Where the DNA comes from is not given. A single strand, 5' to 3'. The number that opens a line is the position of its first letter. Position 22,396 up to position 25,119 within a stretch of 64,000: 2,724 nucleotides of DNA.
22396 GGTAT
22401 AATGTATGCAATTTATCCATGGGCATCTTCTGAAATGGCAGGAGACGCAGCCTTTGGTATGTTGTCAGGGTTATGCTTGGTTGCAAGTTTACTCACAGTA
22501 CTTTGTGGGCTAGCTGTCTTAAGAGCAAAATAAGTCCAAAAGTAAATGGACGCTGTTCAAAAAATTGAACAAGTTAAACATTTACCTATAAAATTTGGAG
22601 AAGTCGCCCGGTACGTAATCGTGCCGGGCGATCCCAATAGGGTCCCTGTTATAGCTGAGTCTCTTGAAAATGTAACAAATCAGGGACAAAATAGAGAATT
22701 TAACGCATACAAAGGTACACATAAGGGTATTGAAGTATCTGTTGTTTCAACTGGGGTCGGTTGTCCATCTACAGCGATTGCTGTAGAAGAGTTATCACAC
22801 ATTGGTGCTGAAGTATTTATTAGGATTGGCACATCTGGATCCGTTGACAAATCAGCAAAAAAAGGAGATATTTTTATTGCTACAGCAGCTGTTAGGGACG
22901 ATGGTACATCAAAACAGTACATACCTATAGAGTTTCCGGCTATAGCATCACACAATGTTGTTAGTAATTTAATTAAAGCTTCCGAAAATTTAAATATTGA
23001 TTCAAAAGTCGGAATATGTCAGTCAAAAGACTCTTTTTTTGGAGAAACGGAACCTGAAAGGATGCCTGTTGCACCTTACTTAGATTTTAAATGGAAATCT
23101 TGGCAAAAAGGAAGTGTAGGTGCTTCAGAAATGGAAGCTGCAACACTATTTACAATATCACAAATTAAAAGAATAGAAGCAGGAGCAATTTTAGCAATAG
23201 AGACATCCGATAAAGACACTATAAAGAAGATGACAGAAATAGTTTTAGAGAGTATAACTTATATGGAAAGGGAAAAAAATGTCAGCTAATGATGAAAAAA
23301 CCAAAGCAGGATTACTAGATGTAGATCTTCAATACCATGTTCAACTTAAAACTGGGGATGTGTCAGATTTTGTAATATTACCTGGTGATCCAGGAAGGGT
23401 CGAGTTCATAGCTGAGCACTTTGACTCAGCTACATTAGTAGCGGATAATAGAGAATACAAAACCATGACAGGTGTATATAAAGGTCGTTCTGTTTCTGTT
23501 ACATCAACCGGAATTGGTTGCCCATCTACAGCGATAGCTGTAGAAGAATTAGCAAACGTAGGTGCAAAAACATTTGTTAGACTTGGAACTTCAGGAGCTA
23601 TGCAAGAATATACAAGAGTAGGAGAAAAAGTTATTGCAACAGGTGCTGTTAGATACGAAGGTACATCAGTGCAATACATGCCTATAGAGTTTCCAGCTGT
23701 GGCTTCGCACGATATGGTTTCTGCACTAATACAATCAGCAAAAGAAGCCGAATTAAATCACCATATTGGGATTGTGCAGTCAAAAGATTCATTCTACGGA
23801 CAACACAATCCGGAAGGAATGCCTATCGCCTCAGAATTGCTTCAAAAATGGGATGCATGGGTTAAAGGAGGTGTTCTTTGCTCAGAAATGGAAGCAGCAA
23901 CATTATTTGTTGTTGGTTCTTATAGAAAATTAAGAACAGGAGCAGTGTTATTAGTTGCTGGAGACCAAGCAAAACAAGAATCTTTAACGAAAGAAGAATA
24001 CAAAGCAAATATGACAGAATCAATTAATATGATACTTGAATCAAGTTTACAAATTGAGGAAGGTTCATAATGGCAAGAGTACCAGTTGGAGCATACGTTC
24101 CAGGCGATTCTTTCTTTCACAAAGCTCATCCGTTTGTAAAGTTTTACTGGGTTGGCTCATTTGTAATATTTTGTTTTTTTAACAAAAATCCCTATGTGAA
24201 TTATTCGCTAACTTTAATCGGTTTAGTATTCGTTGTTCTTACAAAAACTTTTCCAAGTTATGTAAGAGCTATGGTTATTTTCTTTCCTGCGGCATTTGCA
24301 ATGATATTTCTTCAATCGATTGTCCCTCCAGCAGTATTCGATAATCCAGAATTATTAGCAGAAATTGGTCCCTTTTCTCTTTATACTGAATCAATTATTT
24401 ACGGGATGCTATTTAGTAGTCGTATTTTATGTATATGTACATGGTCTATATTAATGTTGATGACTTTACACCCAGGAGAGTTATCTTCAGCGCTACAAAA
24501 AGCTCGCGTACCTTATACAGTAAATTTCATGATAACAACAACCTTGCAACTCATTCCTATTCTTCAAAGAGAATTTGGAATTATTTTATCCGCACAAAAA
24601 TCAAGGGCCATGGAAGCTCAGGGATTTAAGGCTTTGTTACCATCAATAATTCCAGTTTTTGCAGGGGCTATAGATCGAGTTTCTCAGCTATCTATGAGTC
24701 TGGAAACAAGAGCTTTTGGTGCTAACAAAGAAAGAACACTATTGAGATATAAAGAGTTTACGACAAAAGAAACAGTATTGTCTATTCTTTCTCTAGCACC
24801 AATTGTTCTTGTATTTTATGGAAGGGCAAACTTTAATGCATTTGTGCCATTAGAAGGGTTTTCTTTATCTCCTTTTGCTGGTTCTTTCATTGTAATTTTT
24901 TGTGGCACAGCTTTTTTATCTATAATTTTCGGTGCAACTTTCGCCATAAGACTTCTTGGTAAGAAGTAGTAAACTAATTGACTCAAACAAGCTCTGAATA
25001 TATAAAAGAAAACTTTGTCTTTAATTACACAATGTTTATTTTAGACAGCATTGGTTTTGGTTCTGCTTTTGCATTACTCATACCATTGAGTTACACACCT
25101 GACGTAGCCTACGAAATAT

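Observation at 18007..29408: Riboswitch-gated ECF importer embedded in a nucleoside-cleaving gene set: candidate queuosine / 7-deazapurine nucleoside salvage locus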

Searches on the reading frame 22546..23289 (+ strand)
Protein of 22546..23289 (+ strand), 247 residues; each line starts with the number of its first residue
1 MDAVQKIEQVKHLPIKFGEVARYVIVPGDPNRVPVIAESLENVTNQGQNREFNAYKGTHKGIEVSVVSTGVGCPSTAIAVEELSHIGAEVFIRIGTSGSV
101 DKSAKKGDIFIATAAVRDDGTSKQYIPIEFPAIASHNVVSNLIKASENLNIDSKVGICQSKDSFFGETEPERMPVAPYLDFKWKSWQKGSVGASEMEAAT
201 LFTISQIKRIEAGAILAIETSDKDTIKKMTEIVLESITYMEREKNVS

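Call 7: search_protein_families(library=pfam, proteins=[window:22546-23289:+], max_evalue=0.01)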
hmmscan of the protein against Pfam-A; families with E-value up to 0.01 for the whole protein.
window:22546-23289:+ (247 aa): 1 family
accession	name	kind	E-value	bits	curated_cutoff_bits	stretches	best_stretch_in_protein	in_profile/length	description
PF01048.26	PNP_UDP_1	-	1.2e-36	126.8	25.1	1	22-225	1-201/233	Phosphorylase superfamily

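Call 10: search_protein_families(library=ncbifam, proteins=[window:22546-23289:+], max_evalue=0.001)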
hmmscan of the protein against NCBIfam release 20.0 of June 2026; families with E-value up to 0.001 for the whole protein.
window:22546-23289:+ (247 aa): 15 families
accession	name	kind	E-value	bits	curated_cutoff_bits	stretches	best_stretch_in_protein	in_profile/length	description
TIGR01718.1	Uridine-psphlse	equivalog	5.9e-72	241.9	280.3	1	12-221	3-214/245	uridine phosphorylase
NF008383.0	PRK11178.1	equivalog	1.6e-49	168.5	262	1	13-218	9-219/254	uridine phosphorylase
NF004489.0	PRK05819.1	subfamily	1.5e-35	122.6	230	1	11-219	4-204/236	DeoD-type purine-nucleoside phosphorylase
NF009914.0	PRK13374.1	subfamily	3.1e-27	95.7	338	1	11-219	4-204/235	DeoD-type purine-nucleoside phosphorylase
TIGR00107.1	deoD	equivalog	3.4e-26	92.2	232.25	1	12-218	1-199/232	purine-nucleoside phosphorylase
NF005500.0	PRK07115.1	equivalog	4.8e-22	78.4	264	1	22-223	28-212/261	AMP nucleosidase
TIGR01721.1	AMN-like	hypoth_equivalog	1.8e-17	63.4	307.2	1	62-219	60-208/269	AMP nucleosidase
NF004079.0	PRK05584.1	equivalog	6.1e-09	35.7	169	1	36-206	16-184/232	5'-methylthioadenosine/adenosylhomocysteine nucleosidase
TIGR01717.1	AMP-nucleosdse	equivalog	2.4e-07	30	364.7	1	42-150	245-351/478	AMP nucleosidase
TIGR01719.1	euk_UDPppase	equivalog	8.9e-07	28.5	249.95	1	11-117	22-137/287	uridine phosphorylase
TIGR03664.1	fut_nucase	equivalog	4.7e-06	26.5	124.7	1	46-119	17-93/228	futalosine hydrolase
NF011286.0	PRK14697.1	equivalog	1.1e-05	25.2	260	1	53-167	33-153/233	bifunctional 5'-methylthioadenosine/S-adenosylhomocysteine nucleosidase/phosphatase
NF006142.0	PRK08292.1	equivalog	1.1e-05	24.5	307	1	47-150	265-366/492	AMP nucleosidase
TIGR01704.1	MTA_SAH-Nsdase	equivalog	2.4e-05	24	73.8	1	33-165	12-152/229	5'-methylthioadenosine/S-adenosylhomocysteine nucleosidase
NF005213.0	PRK06698.1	equivalog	3.6e-05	22.7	768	1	54-161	34-147/459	bifunctional 5'-methylthioadenosine/S-adenosylhomocysteine nucleosidase/phosphatase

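Call 58: search_solved_structures(query=window:22546-23289:+, max_evalue=1e-10, show_alignments=1)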
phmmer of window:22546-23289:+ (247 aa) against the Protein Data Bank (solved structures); distinct sequences matched with E-value up to 1e-10: 63 (the best 60 are shown).
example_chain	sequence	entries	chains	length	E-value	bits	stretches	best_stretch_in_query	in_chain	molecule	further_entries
3qpb_A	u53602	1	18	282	5.1e-58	199.6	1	11-214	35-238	Uridine phosphorylase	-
4i2v_A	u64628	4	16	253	5.1e-39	137.4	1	21-218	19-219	Uridine phosphorylase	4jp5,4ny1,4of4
4yjk_D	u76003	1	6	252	1.6e-37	132.5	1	21-218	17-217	Uridine phosphorylase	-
4r2w_A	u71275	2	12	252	1.9e-37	132.2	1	21-218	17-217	Uridine phosphorylase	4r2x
7q1i_AAA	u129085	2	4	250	2.5e-37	131.9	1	21-218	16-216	Uridine phosphorylase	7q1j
1tgv_A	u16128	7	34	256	2.7e-37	131.8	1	21-218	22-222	uridine phosphorylase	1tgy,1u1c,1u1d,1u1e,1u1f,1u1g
1k3f_A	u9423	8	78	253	2.7e-37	131.8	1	21-218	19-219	uridine phosphorylase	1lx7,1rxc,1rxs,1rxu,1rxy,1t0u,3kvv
7q2w_DDD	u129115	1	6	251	7.3e-37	130.4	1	21-218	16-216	Uridine phosphorylase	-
3c74_A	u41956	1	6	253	8.8e-37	130.1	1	20-218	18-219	Uridine phosphorylase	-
1ryz_A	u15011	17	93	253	8.9e-37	130.1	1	20-218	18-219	Uridine phosphorylase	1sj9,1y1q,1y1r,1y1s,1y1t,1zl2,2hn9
2i8a_A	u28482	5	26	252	9.1e-37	130.1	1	20-218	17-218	Uridine phosphorylase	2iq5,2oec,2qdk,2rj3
2oxf_A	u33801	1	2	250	9.6e-37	130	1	21-218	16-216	Uridine phosphorylase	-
7q30_DDD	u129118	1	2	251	1e-36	129.9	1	21-218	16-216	Uridine phosphorylase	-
7q31_AAA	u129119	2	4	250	2.8e-36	128.5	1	21-218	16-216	Uridine phosphorylase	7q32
4lnh_A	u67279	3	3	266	2.9e-36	128.4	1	6-218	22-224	Uridine phosphorylase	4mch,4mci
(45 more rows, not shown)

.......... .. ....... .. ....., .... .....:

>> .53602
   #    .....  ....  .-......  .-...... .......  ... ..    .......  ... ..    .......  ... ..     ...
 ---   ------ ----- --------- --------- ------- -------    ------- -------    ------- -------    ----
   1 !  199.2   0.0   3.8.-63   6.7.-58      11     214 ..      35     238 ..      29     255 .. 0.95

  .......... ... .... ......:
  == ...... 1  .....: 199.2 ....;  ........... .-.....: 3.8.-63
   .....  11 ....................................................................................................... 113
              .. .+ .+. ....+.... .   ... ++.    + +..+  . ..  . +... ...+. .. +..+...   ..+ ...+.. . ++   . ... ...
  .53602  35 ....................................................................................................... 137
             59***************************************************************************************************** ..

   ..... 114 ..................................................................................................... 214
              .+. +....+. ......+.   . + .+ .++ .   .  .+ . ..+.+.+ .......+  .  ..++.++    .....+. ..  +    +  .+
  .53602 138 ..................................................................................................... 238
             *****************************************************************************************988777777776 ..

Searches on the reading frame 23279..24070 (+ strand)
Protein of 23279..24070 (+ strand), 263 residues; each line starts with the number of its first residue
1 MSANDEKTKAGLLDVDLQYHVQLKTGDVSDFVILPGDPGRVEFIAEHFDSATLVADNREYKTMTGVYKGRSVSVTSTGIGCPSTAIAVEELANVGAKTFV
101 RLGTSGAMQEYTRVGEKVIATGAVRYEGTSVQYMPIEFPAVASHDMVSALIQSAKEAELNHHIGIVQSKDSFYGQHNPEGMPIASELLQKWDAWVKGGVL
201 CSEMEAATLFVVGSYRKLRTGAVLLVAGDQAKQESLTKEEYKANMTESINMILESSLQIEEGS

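Call 7: search_protein_families(library=pfam, proteins=[window:23279-24070:+], max_evalue=0.01)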
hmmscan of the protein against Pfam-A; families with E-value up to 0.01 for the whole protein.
window:23279-24070:+ (263 aa): 1 family
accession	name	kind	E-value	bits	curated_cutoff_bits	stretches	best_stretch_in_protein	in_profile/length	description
PF01048.26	PNP_UDP_1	-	1.9e-37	129.3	25.1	1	31-248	2-220/233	Phosphorylase superfamily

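Call 10: search_protein_families(library=ncbifam, proteins=[window:23279-24070:+], max_evalue=0.001)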
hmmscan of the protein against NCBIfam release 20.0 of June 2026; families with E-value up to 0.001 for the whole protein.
window:23279-24070:+ (263 aa): 10 families
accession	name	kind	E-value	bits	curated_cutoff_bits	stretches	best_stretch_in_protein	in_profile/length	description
TIGR01718.1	Uridine-psphlse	equivalog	3.3e-88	295.2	280.3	1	18-255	1-240/245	uridine phosphorylase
NF008383.0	PRK11178.1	equivalog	4.7e-57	193.2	262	1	19-256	7-249/254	uridine phosphorylase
NF004489.0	PRK05819.1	subfamily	3.1e-45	154.3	230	1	19-257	4-234/236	DeoD-type purine-nucleoside phosphorylase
NF009914.0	PRK13374.1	subfamily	1.5e-38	132.7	338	1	20-256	5-233/235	DeoD-type purine-nucleoside phosphorylase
TIGR00107.1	deoD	equivalog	8e-35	120.4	232.25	1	20-257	1-230/232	purine-nucleoside phosphorylase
NF005500.0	PRK07115.1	equivalog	5.6e-24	84.8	264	1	23-247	21-230/261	AMP nucleosidase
TIGR01721.1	AMN-like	hypoth_equivalog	5e-18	65.2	307.2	1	70-244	60-225/269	AMP nucleosidase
NF004079.0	PRK05584.1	equivalog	9.2e-09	35.1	169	1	57-235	28-204/232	5'-methylthioadenosine/adenosylhomocysteine nucleosidase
TIGR01719.1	euk_UDPppase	equivalog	1.6e-08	34.2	249.95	1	21-257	24-285/287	uridine phosphorylase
TIGR03664.1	fut_nucase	equivalog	0.00047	19.9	124.7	0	56-124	21-90/228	futalosine hydrolase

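Call 57: search_solved_structures(query=window:23279-24070:+, max_evalue=1e-10, show_alignments=1)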
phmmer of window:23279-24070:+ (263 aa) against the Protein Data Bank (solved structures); distinct sequences matched with E-value up to 1e-10: 64 (the best 60 are shown).
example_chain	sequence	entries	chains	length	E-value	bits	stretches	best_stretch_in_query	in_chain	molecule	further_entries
3qpb_A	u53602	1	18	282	4.4e-76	258.8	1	14-250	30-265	Uridine phosphorylase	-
4i2v_A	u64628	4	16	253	9e-47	162.9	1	19-256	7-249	Uridine phosphorylase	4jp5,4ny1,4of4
1tgv_A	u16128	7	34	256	1.3e-45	159.1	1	19-256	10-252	uridine phosphorylase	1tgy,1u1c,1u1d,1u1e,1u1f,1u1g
1k3f_A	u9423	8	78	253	1.3e-45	159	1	19-256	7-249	uridine phosphorylase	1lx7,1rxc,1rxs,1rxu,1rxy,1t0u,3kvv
7q1i_AAA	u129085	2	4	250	1.8e-45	158.6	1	19-256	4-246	Uridine phosphorylase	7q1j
4g8j_A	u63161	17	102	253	6.8e-45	156.7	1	29-256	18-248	Uridine phosphorylase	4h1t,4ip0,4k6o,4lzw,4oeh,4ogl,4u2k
5lhv_A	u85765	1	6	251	7.1e-45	156.6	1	29-256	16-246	Uridine phosphorylase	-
3o6v_A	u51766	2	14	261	7.2e-45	156.6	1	22-256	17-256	Uridine phosphorylase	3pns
7q31_AAA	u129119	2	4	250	1.4e-44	155.7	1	19-256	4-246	Uridine phosphorylase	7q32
1ryz_A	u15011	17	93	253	1.5e-44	155.6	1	19-256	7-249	Uridine phosphorylase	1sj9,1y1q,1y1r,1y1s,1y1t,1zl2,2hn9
3c74_A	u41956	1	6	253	1.5e-44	155.6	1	19-256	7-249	Uridine phosphorylase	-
2i8a_A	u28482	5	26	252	1.5e-44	155.5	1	19-256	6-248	Uridine phosphorylase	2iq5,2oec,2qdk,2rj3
2oxf_A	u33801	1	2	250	1.6e-44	155.5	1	19-256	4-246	Uridine phosphorylase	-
4yjk_D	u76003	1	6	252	1.7e-44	155.4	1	27-252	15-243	Uridine phosphorylase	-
4r2w_A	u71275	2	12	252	2.3e-44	155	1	27-252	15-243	Uridine phosphorylase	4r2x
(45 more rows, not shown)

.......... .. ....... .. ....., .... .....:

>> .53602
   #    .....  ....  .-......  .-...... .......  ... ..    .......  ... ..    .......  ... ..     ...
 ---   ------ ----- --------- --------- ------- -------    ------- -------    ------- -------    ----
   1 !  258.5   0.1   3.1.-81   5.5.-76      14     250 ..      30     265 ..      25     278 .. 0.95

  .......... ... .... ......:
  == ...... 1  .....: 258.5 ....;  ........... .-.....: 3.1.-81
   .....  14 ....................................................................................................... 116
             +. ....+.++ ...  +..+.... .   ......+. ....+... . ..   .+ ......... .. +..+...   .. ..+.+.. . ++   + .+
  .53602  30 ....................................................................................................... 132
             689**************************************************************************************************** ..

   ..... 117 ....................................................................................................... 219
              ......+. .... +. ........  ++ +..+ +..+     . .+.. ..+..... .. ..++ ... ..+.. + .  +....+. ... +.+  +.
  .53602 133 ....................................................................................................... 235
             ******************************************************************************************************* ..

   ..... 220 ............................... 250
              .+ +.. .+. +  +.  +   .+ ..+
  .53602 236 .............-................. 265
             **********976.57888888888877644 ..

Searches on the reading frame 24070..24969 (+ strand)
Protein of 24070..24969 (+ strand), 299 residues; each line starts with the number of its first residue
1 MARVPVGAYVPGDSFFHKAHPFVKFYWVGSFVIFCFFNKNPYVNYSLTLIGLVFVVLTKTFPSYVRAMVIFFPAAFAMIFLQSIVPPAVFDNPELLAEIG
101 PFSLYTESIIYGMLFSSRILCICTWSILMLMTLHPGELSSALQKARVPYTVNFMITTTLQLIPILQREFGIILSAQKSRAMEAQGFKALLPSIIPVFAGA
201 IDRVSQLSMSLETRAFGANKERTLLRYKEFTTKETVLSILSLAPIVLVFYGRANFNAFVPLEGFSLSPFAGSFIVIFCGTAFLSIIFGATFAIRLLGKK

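Call 7: search_protein_families(library=pfam, proteins=[window:24070-24969:+], max_evalue=0.01)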
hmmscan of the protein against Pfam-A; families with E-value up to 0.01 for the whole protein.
window:24070-24969:+ (299 aa): 1 family
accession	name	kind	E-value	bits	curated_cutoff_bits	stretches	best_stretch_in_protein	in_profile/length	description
PF02361.21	CbiQ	-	2.7e-24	86.5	25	1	14-221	3-212/216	Cobalt transport protein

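Call 10: search_protein_families(library=ncbifam, proteins=[window:24070-24969:+], max_evalue=0.001)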
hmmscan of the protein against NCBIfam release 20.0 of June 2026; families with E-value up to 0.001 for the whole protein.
window:24070-24969:+ (299 aa): 1 family
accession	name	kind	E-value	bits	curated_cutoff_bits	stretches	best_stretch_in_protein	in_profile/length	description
TIGR02454.1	ECF_T_CbiQ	equivalog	7.7e-14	52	111.8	1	20-214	2-200/200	cobalt ECF transporter T component CbiQ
